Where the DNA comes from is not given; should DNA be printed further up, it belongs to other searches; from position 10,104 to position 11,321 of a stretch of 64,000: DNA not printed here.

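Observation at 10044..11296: Structurally complete Tc1/mariner element with 50-bp perfect TIRs but a decayed transposase N-terminus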

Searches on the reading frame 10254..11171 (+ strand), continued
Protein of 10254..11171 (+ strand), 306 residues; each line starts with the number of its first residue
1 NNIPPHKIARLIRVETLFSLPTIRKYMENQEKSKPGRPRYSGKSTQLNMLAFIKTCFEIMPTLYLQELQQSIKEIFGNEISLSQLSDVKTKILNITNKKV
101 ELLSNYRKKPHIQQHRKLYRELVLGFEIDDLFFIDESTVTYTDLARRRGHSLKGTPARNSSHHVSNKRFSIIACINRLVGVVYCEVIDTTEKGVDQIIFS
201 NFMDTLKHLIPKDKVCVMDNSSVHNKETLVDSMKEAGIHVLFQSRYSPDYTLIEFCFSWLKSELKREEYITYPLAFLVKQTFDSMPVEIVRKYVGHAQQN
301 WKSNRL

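Call 54: find_related_loci(query=A2, collection=viral_contigs, flank=4000)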
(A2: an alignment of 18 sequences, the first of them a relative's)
Query A2 (341 aa) in viral_contigs; peptide patterns used: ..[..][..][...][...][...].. (x = any residue, [..] = any of these).
156 stretches matched a pattern; 110 encode a relative of the query (tblastn E <= 1e-3); the best 80 are kept; 80 distinct loci.
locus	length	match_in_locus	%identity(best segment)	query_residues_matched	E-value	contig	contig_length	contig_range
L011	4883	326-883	32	115-307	5e-19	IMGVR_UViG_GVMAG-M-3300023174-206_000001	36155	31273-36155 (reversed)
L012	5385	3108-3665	31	115-307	2e-18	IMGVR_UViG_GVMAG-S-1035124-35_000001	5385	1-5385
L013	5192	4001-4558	31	115-307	2e-18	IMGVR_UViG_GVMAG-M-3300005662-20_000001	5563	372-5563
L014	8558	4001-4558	28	144-332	3e-17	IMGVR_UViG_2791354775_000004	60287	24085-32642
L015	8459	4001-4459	31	145-301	3e-15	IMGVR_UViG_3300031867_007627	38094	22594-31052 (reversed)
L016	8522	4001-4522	31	144-320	5e-14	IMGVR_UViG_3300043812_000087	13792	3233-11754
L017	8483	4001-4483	29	146-309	2e-13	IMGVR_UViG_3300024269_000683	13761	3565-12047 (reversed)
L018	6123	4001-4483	29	146-309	2e-13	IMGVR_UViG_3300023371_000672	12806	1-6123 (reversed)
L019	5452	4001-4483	29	146-309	2e-13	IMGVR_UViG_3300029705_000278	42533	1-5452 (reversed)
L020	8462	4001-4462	30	144-301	6e-13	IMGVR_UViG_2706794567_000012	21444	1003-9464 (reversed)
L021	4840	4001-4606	25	128-332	6e-13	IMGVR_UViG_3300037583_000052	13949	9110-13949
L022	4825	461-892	29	154-301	6e-13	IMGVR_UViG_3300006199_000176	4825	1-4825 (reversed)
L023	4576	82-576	28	133-301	6e-13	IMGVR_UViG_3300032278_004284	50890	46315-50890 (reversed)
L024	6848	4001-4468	29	142-301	1e-12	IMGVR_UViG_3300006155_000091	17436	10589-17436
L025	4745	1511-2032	26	124-301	2e-12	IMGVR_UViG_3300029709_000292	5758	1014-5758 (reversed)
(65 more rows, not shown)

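Call 57: find_related_loci(query=A3, collection=metagenome_contigs, flank=4000)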
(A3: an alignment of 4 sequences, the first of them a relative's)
Query A3 (341 aa) in metagenome_contigs; peptide patterns used: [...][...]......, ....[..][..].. (x = any residue, [..] = any of these).
600 stretches matched a pattern (row limit reached: there are more); 67 encode a relative of the query (tblastn E <= 1e-3); 67 distinct loci.
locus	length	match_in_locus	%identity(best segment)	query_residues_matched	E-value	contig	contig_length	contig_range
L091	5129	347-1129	28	41-301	3e-19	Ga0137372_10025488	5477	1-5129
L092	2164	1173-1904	29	82-302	8e-19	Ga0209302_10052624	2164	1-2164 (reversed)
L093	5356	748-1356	28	98-302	4e-17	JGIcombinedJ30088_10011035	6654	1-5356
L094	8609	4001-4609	28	98-302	4e-17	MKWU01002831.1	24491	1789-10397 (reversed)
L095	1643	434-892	29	145-301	2e-17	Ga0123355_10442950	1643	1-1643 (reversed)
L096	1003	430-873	32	150-301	7e-17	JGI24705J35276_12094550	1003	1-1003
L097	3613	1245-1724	31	143-301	5e-16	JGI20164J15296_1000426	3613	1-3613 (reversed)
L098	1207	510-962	30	147-301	9e-16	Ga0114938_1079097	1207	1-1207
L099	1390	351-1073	26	72-301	8e-15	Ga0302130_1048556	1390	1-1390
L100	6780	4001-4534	29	151-331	4e-14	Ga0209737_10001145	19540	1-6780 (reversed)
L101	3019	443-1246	24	74-317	1e-12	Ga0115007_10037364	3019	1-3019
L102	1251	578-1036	30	145-296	2e-12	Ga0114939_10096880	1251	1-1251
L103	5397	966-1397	28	154-301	3e-12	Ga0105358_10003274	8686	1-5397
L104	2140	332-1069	25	72-301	5e-12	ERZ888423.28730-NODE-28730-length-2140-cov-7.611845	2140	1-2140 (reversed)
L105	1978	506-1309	23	74-317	9e-12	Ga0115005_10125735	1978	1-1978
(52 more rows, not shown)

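Call 58: find_related_loci(query=A3, collection=genome_contigs, flank=3000)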
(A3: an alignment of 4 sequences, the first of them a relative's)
Query A3 (341 aa) in genome_contigs; peptide patterns used: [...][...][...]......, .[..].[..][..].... (x = any residue, [..] = any of these).
67 stretches matched a pattern, but none encodes a relative of the query by tblastn (E <= 1e-3).

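Call 59: predict_structure(alignment_id=A2)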
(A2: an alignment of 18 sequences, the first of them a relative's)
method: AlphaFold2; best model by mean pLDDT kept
length: 341 residues; sequences in the alignment: 18
mean_pLDDT: 87.2   pTM: 0.63
mean pLDDT of the five models: 87.2, 86.3, 86.1, 85.0, 83.1
residues with pLDDT >= 90: 185; 70-90: 128; 50-70: 22; < 50: 6
segments of 3 or more residues with pLDDT < 50: 135-139
pLDDT, mean of each block of 10 residues (from residue 1): 84 86 93 90 91 90 64 75 91 84 90 92 89 56 78 91 96 88 81 68 95 97 93 94 93 87 90 90 90 92 84 95 97 89 59
secondary structure, 60 per line:
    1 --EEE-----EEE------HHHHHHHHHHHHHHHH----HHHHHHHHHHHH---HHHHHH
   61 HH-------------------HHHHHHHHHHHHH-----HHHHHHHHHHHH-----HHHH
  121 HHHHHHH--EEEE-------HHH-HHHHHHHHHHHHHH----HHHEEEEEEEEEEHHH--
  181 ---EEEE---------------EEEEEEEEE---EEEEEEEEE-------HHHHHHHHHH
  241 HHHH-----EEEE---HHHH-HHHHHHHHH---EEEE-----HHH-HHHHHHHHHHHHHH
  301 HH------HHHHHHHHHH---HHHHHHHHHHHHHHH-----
elements in order: E3-5 E11-13 H20-35 H40-51 H55-62 H82-94 H100-111 H117-127 E130-133 H145-158 E166-175 E184-187 E203-211 E215-223 H231-244 E250-253 H257-260 H262-270 E274-277 H287-302 H309-318 H322-336

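Call 62: fold_search(model_id=the predicted structure, library=pdb)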
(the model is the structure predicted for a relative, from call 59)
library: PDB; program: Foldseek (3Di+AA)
matches with E <= 10: 777; with E <= 0.001: 171
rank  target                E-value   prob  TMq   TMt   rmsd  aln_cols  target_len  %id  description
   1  4u7b_A                2.3e-11  1.00  0.51  0.51  14.4       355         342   14  Crystal structure of a pre-cleavage Mos1 transpososome (released 2015-02-11)
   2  3hos_A                3.8e-11  1.00  0.51  0.52  14.3       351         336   15  Crystal structure of the mariner Mos1 paired end complex with Mg (released 2009-09-22)
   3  5hoo_A                4.7e-11  1.00  0.51  0.52  14.4       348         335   16  Crystal structure of the Mos1 Strand Transfer Complex (released 2016-06-01)
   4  5hoo_B                6.7e-11  1.00  0.50  0.51  14.1       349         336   15  Crystal structure of the Mos1 Strand Transfer Complex (released 2016-06-01)
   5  3hot_B                1.5e-10  1.00  0.51  0.51  14.3       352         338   15  Crystal structure of the Mos1 mariner paired end complex with Mn (released 2009-09-22)
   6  3hot_A                2.3e-10  1.00  0.52  0.52  14.2       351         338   15  Crystal structure of the Mos1 mariner paired end complex with Mn (released 2009-09-22)
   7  3hos_B                2.4e-09  1.00  0.52  0.53  13.9       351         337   15  Crystal structure of the mariner Mos1 paired end complex with Mg (released 2009-09-22)
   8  4mda                  1.0e-07  1.00  0.43  0.71   3.2       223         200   16  Structure of Mos1 transposase catalytic domain and Raltegravir with Mn (released 2014-01-22)
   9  4mdb                  1.3e-07  1.00  0.43  0.71   2.9       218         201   16  Structure of Mos1 transposase catalytic domain and Raltegravir with Mg (released 2014-01-22)
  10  2f7t                  1.3e-07  1.00  0.44  0.71   3.6       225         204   17  Crystal structure of the catalytic domain of Mos1 mariner transposase (released 2006-03-28)
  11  5cr4_B                2.2e-07  1.00  0.43  0.63   7.4       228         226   16  Crystal structure of the Sleeping Beauty transposase catalytic domain (released 2016-03-30)
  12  3k9j_A                3.2e-07  1.00  0.44  0.72   4.0       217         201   13  Transposase domain of Metnase (released 2010-07-14)
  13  5cr4_A                3.4e-07  1.00  0.46  0.68   6.2       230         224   15  Crystal structure of the Sleeping Beauty transposase catalytic domain (released 2016-03-30)
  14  3k9k_A                6.5e-07  1.00  0.45  0.70   3.7       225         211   14  Transposase domain of Metnase (released 2010-07-14)
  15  3k9k_B                9.8e-07  1.00  0.45  0.71   2.9       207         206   14  Transposase domain of Metnase (released 2010-07-14)
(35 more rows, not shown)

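Call 75: find_encoding_contigs(protein=window:10293-11171:+, flank=5000, max_places=10)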
Protein seq(293 aa) (293 aa): no gene with exactly this product is on record in the collection.

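Call 77: search_protein_families(library=pfam, proteins=[L012:667-2772:-, L010:1449-2381:-, L002:97-1101:-, L007:1-828:-, L012:2835-3761:+], max_evalue=0.1)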
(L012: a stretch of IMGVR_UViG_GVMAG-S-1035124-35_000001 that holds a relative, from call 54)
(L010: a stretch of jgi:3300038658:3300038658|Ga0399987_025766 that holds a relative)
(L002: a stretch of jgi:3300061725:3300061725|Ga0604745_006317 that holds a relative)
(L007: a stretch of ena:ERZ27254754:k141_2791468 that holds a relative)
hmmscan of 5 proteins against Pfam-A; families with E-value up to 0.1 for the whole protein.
L012:667-2772:- (701 aa): 0 families

L010:1449-2381:- (310 aa): 0 families

L002:97-1101:- (334 aa): 2 families
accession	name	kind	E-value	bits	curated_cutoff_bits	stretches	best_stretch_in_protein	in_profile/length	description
PF12540.13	DUF3736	-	0.0033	17.9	22.6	1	125-170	8-52/142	Protein of unknown function (DUF3736)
PF04003.17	Utp12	-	0.04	14.5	31.5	1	216-300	20-104/107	Dip2/Utp12 Family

L007:1-828:- (276 aa): 2 families
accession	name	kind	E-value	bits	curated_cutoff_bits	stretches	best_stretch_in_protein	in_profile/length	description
PF03152.21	UFD1_N1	-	0.071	13.1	29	0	74-140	27-88/97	Ubiquitin fusion degradation protein UFD1, N-terminal subdomain 1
PF25524.1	RSLD_CPSF6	-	0.072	13.8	27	0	152-219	4-72/96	CPSF6-like, RSLD domain, N-terminal region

L012:2835-3761:+ (308 aa): 9 families
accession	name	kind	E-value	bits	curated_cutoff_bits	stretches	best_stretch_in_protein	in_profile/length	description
PF13358.12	DDE_3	-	2.7e-23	82.9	28.6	1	143-271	3-135/146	DDE superfamily endonuclease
PF13022.12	HTH_Tnp_1_2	-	5.4e-06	27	27.9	1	4-66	12-73/122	Helix-turn-helix of insertion element transposase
PF13384.12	HTH_23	-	6.5e-05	23.1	24.6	1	11-42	10-41/50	Homeodomain-like domain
PF13518.12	HTH_28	-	0.0015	19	25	1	11-40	5-34/52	Helix-turn-helix domain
PF06056.18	Terminase_5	-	0.0031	17.9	20.3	1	8-42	3-37/58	Putative ATPase subunit of terminase (gpP-like)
PF01527.26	HTH_Tnp_1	-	0.016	15.9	24.1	1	9-43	13-48/75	Transposase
PF01710.22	HTH_Tnp_IS630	-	0.016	15.7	21.3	1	1-114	1-104/119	Transposase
PF13551.12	HTH_29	-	0.023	15.2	28.1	1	12-40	5-34/64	Winged helix-turn helix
PF02796.21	HTH_7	-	0.033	14.8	23.8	0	9-39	12-42/45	Helix-turn-helix domain of resolvase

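Call 78: search_solved_structures(query=L012:667-2772:-, max_evalue=10)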
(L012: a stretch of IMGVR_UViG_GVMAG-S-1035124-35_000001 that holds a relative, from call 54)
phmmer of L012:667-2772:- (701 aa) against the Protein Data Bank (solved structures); distinct sequences matched with E-value up to 10: 6.
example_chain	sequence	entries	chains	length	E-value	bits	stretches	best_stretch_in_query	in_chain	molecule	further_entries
8gkh_P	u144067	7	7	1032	3e-27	99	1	90-637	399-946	Maltodextrin-binding protein (Fragment),OrfB_Zn_ribbon domain-containing protein | Maltose/maltodextrin-binding periplasmic protein,Spizellomyces punctatus Fanz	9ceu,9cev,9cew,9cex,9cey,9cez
9cf0_P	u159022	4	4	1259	5.1e-27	98.2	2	111-550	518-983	Maltose/maltodextrin-binding periplasmic protein,Parasitella parasitica Fanzor 1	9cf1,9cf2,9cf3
9cer_P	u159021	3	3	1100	2.2e-09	40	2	447-580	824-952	Maltose/maltodextrin-binding periplasmic protein,Guillardia theta Fanzor1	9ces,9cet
8hr0_C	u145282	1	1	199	0.022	16.8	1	402-538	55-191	Vesicle-trafficking protein SEC22b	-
2nup_C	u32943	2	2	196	0.023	16.7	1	402-538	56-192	Vesicle-trafficking protein SEC22b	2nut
8fkp_SI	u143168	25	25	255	0.79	11.7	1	12-107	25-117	60S ribosomal protein L7-like 1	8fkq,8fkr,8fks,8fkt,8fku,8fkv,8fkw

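Call 79: search_solved_structures(query=A2, max_evalue=1)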
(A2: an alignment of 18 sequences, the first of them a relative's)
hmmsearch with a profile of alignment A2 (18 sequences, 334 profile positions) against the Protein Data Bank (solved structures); distinct sequences matched with E-value up to 1: 17.
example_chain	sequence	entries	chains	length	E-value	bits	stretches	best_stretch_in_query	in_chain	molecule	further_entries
3hos_A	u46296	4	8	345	6.9e-11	45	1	158-307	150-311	Transposable element mariner, complete cds | Mariner Mos1 transposase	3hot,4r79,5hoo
4mda_A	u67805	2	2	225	7.1e-11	44.9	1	158-308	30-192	Mariner Mos1 transposase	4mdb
2f7t_A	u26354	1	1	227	7.2e-11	44.9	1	158-308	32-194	Mos1 transposase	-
4u7b_A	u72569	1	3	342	3.6e-09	39.3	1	158-307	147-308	Mariner Mos1 transposase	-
3f2k_A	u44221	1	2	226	1.8e-08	37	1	159-330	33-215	Histone-lysine N-methyltransferase SETMAR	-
3k9j_A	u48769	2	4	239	3.7e-08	36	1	159-316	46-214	Histone-lysine N-methyltransferase SETMAR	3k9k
5cr4_A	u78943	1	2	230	9e-08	34.7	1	237-319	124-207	Sleeping Beauty transposase, SB100X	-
1k78_A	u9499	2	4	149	1.4e-06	30.8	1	5-121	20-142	Paired Box Protein Pax5 | PAIRED BOX PROTEIN PAX-5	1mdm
2k27_A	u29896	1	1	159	2.3e-05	26.8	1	6-121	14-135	Paired box protein Pax-8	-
8b4h_A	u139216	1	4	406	2.3e-05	26.8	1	19-73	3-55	Putative transposase for insertion sequence element IS5376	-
8q4d_A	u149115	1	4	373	2.3e-05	26.8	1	19-73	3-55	Putative transposase for insertion sequence element IS5376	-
6pax_A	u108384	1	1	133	7.9e-05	25.1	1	5-120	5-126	HOMEOBOX PROTEIN PAX-6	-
2lvs_A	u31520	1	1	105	0.00017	23.9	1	11-56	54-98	Putative uncharacterized protein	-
1pdn_C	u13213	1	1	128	0.00056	22.3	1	5-111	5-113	PROTEIN (PRD PAIRED)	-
6jqs_A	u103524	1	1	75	0.29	13.3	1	25-68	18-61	DNA-binding response regulator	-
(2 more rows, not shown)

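Call 80: search_solved_structures(query=L001:172-1416:-, max_evalue=1)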
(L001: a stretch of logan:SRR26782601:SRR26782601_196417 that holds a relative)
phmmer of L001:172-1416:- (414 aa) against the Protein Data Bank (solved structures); distinct sequences matched with E-value up to 1: 2.
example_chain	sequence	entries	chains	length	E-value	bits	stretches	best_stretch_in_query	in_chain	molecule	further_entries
1u5t_B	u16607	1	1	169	0.26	13.5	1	91-141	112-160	Defective in vacuolar protein sorting; Vps36p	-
5vix_A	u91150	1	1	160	0.39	12.9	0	342-399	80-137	Polyubiquitin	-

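Call 81: search_solved_structures(query=L002:97-1101:-, max_evalue=1)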
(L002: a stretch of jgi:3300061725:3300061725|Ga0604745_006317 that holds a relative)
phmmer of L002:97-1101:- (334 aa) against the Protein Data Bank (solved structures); distinct sequences matched with E-value up to 1: 3.
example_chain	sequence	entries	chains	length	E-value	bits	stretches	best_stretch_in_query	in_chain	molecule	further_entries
2o5r_A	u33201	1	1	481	0.048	16.7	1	99-227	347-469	Glutamyl-tRNA synthetase 1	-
4crn_X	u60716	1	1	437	0.42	13.6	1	175-255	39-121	ERF1 IN RIBOSOME-BOUND ERF1-ERF3-GDPNP COMPLEX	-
3oa4_A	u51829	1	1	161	0.74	12.7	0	255-324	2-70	glyoxalase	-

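Call 84: find_encoding_contigs(protein=P0015, flank=4000, max_places=3)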
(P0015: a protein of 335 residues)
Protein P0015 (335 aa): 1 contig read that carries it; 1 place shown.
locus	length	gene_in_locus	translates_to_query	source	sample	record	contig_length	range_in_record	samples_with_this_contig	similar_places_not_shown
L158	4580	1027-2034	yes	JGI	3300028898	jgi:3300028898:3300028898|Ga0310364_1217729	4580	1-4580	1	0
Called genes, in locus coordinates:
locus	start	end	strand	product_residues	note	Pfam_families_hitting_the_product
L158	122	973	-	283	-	PF00615:RGS (faint)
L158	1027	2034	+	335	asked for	PF13358:DDE_3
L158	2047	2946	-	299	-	-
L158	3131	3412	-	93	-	-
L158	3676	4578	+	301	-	?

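Call 85: find_encoding_contigs(protein=P0155, flank=6000, max_places=3)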
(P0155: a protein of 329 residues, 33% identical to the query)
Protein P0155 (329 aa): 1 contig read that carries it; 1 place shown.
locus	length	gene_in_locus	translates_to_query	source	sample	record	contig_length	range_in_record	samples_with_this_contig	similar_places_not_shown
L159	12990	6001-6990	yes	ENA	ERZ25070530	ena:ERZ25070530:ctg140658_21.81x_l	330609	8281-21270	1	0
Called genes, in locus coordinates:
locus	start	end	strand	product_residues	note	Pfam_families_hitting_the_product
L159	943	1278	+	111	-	-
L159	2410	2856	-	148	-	-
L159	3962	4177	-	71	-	-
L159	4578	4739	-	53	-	-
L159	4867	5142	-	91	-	-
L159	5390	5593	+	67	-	-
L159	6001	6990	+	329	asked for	PF13384:HTH_23, PF13551:HTH_29 (faint), PF13358:DDE_3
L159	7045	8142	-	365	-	-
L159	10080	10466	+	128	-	PF24521:Ank_KRIT1, PF12796:Ank_2, PF13637:Ank_4 (weak), PF13857:Ank_5, PF00023:Ank (weak), PF13637:Ank_4, PF00023:Ank, PF13606:Ank_3 (weak)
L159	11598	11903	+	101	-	-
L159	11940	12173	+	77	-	-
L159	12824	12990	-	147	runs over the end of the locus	-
